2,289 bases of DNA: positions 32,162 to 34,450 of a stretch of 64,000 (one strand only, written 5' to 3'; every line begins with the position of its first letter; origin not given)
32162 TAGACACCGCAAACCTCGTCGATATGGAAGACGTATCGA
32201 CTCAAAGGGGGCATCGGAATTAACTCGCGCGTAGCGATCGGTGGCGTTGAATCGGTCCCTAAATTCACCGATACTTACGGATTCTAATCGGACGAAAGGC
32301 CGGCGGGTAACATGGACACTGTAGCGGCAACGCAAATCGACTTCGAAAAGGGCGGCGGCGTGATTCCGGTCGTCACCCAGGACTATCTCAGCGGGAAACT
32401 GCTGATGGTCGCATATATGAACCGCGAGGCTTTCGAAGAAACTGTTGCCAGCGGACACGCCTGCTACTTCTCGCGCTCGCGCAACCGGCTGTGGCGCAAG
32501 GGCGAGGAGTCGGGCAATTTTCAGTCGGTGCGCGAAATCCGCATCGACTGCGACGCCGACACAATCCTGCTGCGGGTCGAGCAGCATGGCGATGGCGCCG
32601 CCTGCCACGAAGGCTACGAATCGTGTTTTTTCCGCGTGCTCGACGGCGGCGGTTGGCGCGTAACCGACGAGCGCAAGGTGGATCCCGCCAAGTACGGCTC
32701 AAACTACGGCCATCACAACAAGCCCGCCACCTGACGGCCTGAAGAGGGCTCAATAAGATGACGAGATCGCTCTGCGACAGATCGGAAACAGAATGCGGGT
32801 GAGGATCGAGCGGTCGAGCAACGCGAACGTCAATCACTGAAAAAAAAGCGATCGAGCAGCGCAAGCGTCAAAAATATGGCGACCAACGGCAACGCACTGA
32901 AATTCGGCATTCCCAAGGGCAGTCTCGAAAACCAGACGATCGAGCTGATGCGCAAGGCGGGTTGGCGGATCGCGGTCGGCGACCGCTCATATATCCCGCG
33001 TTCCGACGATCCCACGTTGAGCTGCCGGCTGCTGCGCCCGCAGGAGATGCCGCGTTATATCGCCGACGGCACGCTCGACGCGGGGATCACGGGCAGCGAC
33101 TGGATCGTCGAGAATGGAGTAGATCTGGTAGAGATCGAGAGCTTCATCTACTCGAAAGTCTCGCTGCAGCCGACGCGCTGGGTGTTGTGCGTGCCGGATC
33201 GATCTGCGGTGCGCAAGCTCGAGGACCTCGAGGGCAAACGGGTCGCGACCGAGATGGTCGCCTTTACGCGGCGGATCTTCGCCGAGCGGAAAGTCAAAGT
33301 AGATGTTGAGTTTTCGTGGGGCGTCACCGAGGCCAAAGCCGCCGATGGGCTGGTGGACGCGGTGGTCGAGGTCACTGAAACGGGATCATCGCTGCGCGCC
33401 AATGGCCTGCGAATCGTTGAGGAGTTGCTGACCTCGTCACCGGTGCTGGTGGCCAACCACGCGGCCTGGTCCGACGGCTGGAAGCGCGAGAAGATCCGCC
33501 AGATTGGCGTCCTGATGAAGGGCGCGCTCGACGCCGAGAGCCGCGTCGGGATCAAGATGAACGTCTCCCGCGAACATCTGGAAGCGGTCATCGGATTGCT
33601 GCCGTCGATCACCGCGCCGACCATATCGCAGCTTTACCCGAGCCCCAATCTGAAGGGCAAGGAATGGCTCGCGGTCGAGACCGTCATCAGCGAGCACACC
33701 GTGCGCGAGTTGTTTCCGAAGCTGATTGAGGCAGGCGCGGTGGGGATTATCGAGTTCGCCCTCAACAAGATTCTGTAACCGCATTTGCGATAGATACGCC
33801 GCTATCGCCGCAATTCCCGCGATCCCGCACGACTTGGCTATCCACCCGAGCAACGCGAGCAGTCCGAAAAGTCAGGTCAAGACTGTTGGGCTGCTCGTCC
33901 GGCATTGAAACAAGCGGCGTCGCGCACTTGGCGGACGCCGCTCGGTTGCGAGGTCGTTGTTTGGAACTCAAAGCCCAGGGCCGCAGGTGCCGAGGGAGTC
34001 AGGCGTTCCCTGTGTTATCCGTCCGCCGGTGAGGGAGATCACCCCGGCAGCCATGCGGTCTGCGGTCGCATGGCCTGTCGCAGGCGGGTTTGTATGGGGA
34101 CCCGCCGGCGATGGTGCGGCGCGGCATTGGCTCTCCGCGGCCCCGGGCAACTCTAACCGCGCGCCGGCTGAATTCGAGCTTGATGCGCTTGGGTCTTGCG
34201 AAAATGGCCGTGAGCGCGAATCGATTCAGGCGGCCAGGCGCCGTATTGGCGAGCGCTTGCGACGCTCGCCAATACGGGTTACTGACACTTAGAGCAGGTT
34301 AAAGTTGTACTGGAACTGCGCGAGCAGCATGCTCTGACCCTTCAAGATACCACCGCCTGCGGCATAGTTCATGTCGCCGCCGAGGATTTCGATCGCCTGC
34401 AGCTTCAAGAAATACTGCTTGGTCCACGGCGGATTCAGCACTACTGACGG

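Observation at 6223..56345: Dense, previously undescribed family of modular intergenic repeats (6 loci in 64 kb)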

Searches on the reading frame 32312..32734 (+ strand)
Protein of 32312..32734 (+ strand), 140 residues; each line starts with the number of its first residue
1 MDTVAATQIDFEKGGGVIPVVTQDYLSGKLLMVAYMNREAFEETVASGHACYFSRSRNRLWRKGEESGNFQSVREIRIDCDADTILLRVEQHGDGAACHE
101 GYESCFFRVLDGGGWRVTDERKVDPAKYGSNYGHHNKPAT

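Call 10: search_protein_families(library=pfam, proteins=[window:32312-32734:+])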
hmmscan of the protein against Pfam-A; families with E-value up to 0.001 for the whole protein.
window:32312-32734:+ (140 aa): 1 family
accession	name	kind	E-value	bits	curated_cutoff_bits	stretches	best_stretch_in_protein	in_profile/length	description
PF01502.23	PRA-CH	-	3.8e-35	120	27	1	32-107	1-74/74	Phosphoribosyl-AMP cyclohydrolase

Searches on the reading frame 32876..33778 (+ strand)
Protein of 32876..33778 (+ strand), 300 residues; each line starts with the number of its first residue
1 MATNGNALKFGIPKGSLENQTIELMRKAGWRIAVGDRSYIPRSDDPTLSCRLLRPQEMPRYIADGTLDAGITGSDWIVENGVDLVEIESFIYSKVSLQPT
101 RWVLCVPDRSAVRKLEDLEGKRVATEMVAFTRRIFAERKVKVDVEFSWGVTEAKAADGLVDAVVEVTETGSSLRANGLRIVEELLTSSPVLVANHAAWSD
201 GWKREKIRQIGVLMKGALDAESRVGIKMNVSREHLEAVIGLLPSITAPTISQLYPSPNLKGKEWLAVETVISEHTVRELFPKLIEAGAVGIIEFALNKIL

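Call 11: search_protein_families(library=pfam, proteins=[window:32876-33778:+])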
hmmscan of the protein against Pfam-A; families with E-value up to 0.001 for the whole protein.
window:32876-33778:+ (300 aa): 2 families
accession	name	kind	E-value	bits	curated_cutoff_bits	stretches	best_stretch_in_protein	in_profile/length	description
PF01634.23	HisG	-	2.3e-40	138.6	25.5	1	54-210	1-152/158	ATP phosphoribosyltransferase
PF08029.16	HisG_C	-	1e-20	74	23.5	1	220-298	1-73/73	HisG, C-terminal domain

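Call 12: find_encoding_contigs(protein=window:32876-33778:+, flank=3000, max_places=6)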
Protein window:32876-33778:+ (300 aa): 23 contigs read that carry it; 3 places shown.
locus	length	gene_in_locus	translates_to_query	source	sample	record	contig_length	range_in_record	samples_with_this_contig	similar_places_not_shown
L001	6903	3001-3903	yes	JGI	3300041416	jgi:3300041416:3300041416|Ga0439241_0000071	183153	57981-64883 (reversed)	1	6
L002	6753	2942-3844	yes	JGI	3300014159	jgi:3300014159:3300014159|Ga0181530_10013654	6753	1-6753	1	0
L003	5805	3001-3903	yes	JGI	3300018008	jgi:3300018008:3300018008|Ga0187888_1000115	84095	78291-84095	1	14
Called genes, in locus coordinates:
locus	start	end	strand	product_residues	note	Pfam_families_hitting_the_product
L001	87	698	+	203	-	PF08534:Redoxin, PF00578:AhpC-TSA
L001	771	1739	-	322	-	PF12146:Hydrolase_4 (faint), PF00326:Peptidase_S9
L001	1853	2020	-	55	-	-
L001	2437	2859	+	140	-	PF01502:PRA-CH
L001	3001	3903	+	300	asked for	PF01634:HisG, PF08029:HisG_C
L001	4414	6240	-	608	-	-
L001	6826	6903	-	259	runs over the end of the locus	PF00378:ECH_1, PF16113:ECH_2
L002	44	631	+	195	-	PF08534:Redoxin, PF00578:AhpC-TSA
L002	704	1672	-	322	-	PF12146:Hydrolase_4 (faint), PF00326:Peptidase_S9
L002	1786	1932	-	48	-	-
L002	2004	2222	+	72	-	-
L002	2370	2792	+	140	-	PF01502:PRA-CH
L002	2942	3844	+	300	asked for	PF01634:HisG, PF08029:HisG_C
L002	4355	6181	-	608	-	-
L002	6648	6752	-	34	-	?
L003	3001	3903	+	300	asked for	PF01634:HisG, PF08029:HisG_C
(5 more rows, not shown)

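Call 26: find_related_loci(query=window:32876-33775:+, collection=metagenome_contigs, flank=2500)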
Query window:32876-33775:+ (300 aa) in metagenome_contigs; peptide patterns used: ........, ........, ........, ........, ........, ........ (x = any residue, [..] = any of these).
599 stretches matched a pattern (row limit reached: there are more); 370 encode a relative of the query (tblastn E <= 1e-3); the best 80 are kept; 80 distinct loci.
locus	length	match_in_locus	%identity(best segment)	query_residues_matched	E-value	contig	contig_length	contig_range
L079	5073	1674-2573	100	1-300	0e+0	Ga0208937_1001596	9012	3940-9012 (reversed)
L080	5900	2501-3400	100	1-300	0e+0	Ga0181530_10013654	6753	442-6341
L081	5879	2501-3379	98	8-300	0e+0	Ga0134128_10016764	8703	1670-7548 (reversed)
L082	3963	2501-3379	98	8-300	0e+0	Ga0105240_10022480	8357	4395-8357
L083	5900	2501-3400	93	1-300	0e+0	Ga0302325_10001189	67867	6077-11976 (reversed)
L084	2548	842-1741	93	1-300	0e+0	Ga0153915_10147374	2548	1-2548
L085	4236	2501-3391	91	4-300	0e+0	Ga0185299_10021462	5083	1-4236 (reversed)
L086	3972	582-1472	91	4-300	0e+0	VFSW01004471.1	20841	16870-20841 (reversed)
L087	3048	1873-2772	87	1-300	0e+0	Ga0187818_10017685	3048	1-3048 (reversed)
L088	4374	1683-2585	86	1-300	0e+0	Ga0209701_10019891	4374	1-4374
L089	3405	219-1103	87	6-300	0e+0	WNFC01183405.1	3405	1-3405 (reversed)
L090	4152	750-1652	86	1-300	0e+0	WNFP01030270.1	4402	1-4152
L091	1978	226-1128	86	1-300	0e+0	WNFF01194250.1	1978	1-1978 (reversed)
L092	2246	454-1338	87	6-300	0e+0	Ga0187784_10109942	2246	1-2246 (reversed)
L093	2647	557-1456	85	1-300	0e+0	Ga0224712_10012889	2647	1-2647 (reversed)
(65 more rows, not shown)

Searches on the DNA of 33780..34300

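Call 41: search_rna_families(source=window, start=33780, end=34300, threshold=evalue, max_evalue=1, show_alignments=1)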
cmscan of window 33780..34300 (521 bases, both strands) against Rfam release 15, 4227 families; matches with E-value up to 1: 0.
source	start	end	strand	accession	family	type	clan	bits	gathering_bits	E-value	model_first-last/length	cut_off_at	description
